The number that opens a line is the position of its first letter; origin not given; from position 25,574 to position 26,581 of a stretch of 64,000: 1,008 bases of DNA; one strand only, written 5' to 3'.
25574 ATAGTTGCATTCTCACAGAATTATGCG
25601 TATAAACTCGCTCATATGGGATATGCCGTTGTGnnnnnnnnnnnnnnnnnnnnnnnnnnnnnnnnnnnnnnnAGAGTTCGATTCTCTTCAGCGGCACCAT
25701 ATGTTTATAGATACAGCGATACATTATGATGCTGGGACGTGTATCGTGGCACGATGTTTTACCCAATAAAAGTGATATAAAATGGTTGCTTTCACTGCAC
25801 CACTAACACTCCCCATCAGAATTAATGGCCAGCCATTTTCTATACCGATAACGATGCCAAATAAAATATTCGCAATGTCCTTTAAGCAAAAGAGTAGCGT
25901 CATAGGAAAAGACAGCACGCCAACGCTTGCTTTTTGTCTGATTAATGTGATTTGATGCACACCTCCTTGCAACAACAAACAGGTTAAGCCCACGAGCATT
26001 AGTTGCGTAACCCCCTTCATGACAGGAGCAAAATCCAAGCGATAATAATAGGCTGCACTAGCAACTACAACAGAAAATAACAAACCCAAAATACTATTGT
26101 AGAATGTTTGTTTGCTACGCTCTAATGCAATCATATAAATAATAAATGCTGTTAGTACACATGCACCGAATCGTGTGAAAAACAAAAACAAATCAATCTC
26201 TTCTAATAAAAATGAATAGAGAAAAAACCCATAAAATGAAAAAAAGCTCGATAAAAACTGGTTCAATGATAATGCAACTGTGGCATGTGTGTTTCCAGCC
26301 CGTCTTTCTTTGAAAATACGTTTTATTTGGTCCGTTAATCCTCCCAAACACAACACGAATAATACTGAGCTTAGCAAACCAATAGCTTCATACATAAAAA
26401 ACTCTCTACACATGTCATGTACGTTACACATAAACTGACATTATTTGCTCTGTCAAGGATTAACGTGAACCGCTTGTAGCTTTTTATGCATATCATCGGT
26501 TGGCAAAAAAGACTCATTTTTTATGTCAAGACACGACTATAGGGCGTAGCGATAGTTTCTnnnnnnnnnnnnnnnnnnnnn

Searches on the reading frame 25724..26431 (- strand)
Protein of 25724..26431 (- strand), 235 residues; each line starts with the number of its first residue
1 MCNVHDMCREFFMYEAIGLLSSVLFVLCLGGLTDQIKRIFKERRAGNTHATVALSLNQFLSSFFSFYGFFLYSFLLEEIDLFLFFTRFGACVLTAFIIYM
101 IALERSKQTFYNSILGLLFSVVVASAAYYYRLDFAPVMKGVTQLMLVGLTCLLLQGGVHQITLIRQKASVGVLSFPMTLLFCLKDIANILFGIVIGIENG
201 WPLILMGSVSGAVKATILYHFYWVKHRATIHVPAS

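Call 5: search_protein_families(library=pfam, proteins=[window:25724-26431:-], max_evalue=0.1)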
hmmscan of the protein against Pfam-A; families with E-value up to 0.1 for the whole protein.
window:25724-26431:- (235 aa): 2 families
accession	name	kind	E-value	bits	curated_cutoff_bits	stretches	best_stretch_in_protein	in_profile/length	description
PF13134.11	DUF3948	-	0.014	15.5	25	0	89-99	20-30/35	Protein of unknown function (DUF3948)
PF08388.16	GIIM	-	0.098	13.1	23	0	32-82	4-54/80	Group II intron, maturase-specific domain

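Call 6: search_protein_families(library=ncbifam, proteins=[window:25724-26431:-], max_evalue=0.1)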
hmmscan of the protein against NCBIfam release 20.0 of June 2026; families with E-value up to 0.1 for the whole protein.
window:25724-26431:- (235 aa): 0 families

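Call 98: search_protein_families(library=padloc, proteins=[window:25724-26431:-], max_evalue=0.01)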
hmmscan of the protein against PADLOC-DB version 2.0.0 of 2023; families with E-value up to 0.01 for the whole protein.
window:25724-26431:- (235 aa): 0 families

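Call 99: search_protein_families(library=phrogs, proteins=[window:25724-26431:-], max_evalue=0.01)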
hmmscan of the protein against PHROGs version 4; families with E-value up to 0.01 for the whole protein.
window:25724-26431:- (235 aa): 0 families
